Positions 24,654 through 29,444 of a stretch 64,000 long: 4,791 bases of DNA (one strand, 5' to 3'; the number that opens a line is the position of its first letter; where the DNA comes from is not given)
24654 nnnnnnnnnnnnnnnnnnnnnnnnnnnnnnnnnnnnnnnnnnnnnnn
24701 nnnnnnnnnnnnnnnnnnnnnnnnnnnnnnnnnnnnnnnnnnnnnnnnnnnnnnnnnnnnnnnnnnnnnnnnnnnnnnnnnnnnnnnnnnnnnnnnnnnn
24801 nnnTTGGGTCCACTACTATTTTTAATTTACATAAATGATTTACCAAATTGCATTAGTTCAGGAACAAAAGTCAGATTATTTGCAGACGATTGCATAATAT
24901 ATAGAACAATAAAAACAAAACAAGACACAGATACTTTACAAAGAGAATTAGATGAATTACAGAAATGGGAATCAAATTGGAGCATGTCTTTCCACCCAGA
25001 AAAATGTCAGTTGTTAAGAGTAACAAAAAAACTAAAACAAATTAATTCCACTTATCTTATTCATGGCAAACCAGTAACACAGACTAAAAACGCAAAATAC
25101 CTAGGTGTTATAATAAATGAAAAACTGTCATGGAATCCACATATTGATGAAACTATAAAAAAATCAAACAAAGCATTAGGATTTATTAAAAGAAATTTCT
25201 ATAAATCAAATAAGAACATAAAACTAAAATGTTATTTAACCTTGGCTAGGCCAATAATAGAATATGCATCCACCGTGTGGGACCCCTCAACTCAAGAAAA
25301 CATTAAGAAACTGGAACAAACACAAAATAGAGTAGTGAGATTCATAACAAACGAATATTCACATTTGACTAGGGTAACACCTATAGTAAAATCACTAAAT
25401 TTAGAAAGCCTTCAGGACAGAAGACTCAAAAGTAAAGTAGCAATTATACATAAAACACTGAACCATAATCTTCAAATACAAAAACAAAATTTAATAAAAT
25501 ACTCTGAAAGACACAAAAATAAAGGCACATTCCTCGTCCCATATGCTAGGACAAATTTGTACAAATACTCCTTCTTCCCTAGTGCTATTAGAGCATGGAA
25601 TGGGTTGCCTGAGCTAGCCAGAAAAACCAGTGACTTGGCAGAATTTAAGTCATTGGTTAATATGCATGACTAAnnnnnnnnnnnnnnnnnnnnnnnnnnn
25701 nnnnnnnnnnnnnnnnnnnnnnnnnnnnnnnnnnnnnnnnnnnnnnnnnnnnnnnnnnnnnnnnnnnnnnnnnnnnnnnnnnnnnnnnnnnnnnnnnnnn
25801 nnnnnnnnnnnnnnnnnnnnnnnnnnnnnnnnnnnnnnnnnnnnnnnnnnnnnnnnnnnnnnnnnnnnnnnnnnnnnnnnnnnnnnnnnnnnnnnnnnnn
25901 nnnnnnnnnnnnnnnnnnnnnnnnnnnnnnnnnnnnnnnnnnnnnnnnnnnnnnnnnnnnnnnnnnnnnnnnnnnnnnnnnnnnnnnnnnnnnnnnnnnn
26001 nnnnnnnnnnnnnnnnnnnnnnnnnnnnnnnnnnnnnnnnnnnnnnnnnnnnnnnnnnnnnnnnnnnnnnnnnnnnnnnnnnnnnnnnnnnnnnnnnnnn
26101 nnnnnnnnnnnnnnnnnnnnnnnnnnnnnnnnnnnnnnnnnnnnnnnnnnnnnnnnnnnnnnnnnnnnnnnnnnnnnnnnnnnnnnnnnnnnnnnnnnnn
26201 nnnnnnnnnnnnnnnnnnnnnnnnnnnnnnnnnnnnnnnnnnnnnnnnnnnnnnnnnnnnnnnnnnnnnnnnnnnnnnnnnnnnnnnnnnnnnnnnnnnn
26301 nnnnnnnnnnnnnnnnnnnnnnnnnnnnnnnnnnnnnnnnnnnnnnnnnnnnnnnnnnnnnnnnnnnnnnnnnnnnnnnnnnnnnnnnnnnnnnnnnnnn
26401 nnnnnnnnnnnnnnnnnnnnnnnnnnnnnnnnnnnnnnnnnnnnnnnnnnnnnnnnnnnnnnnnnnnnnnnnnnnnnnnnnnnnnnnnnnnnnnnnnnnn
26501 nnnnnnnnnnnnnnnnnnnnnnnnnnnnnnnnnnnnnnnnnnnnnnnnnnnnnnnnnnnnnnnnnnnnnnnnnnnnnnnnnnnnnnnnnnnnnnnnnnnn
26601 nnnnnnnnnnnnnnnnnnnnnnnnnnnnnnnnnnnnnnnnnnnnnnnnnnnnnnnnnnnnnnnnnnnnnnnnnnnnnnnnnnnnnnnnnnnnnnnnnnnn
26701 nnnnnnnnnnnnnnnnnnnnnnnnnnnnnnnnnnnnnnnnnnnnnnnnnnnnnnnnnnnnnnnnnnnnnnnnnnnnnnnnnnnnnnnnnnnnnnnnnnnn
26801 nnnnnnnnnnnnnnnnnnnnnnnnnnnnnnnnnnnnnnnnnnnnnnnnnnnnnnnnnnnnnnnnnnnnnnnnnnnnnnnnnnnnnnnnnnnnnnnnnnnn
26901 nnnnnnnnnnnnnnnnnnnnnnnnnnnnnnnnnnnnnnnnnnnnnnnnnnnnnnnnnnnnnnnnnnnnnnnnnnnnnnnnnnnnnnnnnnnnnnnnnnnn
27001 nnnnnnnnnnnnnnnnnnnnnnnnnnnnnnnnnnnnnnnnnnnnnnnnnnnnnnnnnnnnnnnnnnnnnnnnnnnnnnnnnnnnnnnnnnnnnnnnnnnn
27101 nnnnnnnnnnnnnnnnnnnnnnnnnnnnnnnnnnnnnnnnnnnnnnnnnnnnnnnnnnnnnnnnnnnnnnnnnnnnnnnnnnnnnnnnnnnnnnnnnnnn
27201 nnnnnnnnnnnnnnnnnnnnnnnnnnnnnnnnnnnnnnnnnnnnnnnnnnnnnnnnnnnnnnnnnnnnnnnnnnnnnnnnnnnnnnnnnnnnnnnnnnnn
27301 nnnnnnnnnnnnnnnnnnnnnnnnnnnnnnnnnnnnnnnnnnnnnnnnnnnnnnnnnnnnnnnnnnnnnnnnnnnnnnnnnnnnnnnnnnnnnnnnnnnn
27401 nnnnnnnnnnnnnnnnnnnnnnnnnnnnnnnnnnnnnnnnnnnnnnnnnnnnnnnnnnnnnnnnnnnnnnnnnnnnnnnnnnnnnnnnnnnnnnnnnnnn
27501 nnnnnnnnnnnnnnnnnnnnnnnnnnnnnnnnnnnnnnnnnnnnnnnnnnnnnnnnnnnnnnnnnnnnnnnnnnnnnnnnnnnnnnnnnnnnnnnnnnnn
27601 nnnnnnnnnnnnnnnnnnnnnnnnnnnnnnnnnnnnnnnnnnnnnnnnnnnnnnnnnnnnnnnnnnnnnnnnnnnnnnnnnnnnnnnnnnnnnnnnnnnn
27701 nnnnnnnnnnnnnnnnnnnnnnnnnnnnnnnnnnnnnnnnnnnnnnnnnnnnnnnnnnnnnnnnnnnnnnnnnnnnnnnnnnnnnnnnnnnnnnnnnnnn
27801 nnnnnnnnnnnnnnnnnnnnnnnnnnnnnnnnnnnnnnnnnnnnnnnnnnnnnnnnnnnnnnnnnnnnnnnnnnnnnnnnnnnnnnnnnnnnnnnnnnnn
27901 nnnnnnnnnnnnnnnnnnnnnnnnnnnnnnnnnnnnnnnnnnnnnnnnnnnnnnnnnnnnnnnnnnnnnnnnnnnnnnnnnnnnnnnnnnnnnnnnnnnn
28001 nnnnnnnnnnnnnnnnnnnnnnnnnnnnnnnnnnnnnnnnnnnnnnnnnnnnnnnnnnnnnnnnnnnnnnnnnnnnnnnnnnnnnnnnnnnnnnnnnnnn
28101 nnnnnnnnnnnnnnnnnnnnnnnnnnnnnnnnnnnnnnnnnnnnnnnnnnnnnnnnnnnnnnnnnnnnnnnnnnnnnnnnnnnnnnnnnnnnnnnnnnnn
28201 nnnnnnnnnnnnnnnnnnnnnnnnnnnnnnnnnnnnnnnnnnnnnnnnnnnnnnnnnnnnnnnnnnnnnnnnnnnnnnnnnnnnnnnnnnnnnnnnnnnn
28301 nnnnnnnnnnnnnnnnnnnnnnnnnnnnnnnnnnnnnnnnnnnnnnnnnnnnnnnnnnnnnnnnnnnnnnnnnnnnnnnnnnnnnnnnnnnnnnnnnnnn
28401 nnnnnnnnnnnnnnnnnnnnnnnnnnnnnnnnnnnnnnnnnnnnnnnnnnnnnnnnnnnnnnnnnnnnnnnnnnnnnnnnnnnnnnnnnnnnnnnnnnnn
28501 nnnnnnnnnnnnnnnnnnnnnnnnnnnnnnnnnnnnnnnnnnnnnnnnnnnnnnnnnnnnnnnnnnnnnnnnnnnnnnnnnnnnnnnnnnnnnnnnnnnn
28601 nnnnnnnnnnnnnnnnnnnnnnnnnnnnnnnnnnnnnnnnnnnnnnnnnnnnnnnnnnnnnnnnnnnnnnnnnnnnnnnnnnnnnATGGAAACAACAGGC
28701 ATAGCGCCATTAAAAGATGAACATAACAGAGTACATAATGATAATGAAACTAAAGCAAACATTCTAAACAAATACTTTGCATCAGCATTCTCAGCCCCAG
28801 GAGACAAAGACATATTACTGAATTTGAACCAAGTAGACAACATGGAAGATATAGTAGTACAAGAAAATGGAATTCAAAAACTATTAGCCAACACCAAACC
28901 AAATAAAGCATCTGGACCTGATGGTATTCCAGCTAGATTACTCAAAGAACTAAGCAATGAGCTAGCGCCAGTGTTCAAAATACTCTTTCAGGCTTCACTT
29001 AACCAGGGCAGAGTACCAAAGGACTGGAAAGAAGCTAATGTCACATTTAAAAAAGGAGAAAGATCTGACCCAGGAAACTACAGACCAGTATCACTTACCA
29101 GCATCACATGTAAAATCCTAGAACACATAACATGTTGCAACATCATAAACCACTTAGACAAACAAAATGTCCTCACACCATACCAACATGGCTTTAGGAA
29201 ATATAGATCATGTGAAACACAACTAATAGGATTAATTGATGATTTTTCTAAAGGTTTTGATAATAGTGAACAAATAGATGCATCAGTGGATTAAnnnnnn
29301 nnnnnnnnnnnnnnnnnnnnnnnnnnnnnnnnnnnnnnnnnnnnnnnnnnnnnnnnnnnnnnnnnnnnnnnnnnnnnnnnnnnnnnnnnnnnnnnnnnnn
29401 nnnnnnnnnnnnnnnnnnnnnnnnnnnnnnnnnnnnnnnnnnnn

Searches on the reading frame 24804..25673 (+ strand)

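Call 9: search_protein_families(library=pfam, proteins=[window:24804-25673:+])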
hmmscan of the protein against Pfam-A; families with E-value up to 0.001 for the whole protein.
window:24804-25673:+ (289 aa): 2 families
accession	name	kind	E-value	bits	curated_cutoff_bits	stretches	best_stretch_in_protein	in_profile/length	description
PF00078.32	RVT_1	-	1.3e-11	45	29.6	1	1-104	125-205/205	Reverse transcriptase (RNA-dependent DNA polymerase)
PF09429.15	Wbp11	-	0.00076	20.2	24.3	0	38-81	35-77/78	WW domain binding protein 11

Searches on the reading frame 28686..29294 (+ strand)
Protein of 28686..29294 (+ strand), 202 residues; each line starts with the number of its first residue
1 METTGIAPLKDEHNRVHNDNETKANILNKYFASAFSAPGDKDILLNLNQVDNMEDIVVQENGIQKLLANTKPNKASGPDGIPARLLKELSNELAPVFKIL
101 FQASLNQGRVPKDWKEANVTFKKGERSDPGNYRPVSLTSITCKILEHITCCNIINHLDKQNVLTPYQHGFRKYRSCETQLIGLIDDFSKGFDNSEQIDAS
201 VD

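Call 9: search_protein_families(library=pfam, proteins=[window:28686-29294:+])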
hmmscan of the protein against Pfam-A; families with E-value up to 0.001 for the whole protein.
window:28686-29294:+ (202 aa): 1 family
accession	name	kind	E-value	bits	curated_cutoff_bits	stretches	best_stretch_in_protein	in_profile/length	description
PF00078.32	RVT_1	-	5.3e-07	30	29.6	1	123-185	4-73/205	Reverse transcriptase (RNA-dependent DNA polymerase)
